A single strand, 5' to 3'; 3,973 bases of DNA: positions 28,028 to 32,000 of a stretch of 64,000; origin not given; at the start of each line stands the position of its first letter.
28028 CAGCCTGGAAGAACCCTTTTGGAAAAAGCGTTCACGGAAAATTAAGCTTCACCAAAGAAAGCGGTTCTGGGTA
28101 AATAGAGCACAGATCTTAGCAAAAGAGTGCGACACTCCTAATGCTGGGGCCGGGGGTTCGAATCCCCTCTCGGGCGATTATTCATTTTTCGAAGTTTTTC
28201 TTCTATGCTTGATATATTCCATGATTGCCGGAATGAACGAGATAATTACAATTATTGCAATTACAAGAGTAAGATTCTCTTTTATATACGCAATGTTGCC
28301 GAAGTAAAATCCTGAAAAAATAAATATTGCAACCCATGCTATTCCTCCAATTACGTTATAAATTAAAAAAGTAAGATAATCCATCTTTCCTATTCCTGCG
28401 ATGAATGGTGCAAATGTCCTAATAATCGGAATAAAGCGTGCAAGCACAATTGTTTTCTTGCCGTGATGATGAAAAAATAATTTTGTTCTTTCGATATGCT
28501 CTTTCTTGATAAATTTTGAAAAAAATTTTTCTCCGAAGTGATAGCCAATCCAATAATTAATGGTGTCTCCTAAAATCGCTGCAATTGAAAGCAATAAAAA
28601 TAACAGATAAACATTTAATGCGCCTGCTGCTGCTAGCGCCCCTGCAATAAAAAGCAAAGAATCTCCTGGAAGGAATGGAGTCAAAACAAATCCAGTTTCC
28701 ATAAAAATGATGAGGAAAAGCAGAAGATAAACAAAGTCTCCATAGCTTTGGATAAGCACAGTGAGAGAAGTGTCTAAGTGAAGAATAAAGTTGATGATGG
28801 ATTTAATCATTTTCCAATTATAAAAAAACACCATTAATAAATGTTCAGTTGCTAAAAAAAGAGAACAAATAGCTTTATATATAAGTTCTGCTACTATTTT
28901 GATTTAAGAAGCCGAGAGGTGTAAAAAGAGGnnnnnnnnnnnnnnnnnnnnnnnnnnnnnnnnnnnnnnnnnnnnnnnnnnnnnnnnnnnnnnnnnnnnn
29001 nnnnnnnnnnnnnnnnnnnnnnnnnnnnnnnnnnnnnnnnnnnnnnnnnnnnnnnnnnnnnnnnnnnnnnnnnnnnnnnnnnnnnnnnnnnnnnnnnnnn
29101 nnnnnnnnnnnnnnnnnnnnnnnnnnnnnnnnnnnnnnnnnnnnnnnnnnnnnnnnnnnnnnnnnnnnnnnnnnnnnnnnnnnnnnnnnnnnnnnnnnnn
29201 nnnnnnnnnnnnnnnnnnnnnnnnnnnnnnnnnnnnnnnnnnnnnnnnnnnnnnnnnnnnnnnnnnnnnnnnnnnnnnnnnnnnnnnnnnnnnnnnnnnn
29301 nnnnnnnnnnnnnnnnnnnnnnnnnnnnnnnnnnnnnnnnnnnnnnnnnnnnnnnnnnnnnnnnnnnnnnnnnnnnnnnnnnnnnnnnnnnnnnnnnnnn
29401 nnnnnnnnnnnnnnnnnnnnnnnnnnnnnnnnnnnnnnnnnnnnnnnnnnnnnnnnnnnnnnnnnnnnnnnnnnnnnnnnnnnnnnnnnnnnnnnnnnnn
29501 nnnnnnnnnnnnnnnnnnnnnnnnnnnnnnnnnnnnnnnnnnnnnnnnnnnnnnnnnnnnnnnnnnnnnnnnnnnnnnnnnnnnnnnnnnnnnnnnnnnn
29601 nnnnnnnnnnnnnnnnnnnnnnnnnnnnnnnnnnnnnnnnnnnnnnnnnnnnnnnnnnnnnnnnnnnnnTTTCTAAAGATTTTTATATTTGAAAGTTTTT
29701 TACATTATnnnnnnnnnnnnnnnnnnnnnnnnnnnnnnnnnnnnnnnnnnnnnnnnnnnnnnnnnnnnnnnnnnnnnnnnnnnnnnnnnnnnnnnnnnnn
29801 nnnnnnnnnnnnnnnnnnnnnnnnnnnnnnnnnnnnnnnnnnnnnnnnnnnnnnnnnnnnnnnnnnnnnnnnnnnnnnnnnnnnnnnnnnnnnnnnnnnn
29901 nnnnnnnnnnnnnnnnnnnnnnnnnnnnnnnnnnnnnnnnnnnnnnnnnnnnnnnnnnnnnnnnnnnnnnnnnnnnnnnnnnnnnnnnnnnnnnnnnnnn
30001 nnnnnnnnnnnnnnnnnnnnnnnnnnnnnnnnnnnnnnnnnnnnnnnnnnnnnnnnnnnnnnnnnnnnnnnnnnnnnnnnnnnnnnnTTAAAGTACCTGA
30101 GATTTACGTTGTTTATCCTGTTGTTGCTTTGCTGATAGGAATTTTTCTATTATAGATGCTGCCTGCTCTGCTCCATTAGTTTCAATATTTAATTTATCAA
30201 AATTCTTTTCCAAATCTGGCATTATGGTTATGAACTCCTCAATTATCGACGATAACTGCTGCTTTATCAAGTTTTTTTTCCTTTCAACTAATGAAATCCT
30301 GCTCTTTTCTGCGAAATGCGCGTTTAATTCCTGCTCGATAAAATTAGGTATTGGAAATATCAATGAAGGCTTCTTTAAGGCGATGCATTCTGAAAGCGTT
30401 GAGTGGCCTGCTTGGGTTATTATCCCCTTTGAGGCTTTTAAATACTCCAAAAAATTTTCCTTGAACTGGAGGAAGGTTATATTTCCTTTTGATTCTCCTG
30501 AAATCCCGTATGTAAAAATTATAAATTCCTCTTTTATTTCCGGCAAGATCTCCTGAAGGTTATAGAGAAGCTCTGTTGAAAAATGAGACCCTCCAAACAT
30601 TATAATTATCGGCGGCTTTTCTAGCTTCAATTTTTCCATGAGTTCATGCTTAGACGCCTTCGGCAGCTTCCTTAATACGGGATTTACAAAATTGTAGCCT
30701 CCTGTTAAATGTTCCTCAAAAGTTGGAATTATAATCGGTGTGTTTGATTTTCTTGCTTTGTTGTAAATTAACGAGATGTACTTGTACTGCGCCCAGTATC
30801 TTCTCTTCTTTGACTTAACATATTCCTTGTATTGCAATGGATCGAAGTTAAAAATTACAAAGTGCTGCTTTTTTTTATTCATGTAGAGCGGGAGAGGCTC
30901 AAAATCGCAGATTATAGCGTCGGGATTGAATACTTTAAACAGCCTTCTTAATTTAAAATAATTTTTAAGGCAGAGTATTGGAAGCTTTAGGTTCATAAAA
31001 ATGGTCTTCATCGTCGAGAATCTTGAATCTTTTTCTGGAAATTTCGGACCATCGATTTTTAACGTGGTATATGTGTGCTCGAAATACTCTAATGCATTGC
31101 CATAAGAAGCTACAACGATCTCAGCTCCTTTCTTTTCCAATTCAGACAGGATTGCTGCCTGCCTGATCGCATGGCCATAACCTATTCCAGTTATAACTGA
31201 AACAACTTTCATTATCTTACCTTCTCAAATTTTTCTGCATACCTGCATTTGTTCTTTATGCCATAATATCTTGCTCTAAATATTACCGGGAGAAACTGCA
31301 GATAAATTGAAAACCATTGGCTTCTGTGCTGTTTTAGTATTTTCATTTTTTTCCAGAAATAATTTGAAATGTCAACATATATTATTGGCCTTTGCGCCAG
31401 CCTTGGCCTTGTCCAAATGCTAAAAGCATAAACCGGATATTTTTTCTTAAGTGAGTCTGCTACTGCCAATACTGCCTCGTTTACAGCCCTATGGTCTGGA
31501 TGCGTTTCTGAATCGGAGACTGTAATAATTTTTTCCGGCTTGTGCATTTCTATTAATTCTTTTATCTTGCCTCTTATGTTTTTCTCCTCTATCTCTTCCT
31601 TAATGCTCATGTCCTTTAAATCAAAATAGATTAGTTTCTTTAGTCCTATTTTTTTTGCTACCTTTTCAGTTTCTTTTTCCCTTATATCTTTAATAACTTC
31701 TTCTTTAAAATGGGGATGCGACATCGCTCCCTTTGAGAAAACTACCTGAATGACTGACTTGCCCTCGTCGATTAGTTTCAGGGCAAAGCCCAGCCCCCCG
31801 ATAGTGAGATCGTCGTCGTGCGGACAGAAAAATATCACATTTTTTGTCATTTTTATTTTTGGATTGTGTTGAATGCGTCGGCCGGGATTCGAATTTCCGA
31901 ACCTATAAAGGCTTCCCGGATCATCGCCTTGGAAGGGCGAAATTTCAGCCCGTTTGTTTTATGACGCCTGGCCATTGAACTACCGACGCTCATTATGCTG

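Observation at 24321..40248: All four tRNA genes in the window appear to contain introns, three of them two introns each, at non-canonical positions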

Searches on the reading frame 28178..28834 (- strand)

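Call 17: search_protein_families(library=pfam, proteins=[window:28178-28834:-])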
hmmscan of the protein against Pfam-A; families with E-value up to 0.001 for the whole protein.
window:28178-28834:- (218 aa): 1 family
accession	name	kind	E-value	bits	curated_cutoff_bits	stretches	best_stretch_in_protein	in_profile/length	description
PF09335.16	VTT_dom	-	4.1e-24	85.8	33.9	1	56-175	2-121/123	VTT domain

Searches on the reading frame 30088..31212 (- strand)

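Call 17: search_protein_families(library=pfam, proteins=[window:30088-31212:-])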
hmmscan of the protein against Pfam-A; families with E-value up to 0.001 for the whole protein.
window:30088-31212:- (374 aa): 2 families
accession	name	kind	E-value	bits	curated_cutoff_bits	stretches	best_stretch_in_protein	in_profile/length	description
PF13528.12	Glyco_trans_1_3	-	6e-32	111.5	25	1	1-324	1-318/322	Glycosyl transferase family 1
PF04101.22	Glyco_tran_28_C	-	3.1e-11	44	22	1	205-337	4-150/166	Glycosyltransferase family 28 C-terminal domain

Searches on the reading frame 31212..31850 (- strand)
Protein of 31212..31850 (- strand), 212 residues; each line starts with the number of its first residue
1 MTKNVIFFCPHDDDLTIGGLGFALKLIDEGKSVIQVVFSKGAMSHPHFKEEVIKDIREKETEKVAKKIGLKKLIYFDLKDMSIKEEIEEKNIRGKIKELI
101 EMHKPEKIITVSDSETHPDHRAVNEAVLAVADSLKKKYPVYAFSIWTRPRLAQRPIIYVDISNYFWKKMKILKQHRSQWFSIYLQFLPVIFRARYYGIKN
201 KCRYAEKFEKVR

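Call 17: search_protein_families(library=pfam, proteins=[window:31212-31850:-])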
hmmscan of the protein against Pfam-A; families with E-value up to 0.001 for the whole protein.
window:31212-31850:- (212 aa): 1 family
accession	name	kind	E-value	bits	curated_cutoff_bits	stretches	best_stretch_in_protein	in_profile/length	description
PF02585.22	PIG-L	-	4e-23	82.8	28.2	1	7-130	2-128/129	GlcNAc-PI de-N-acetylase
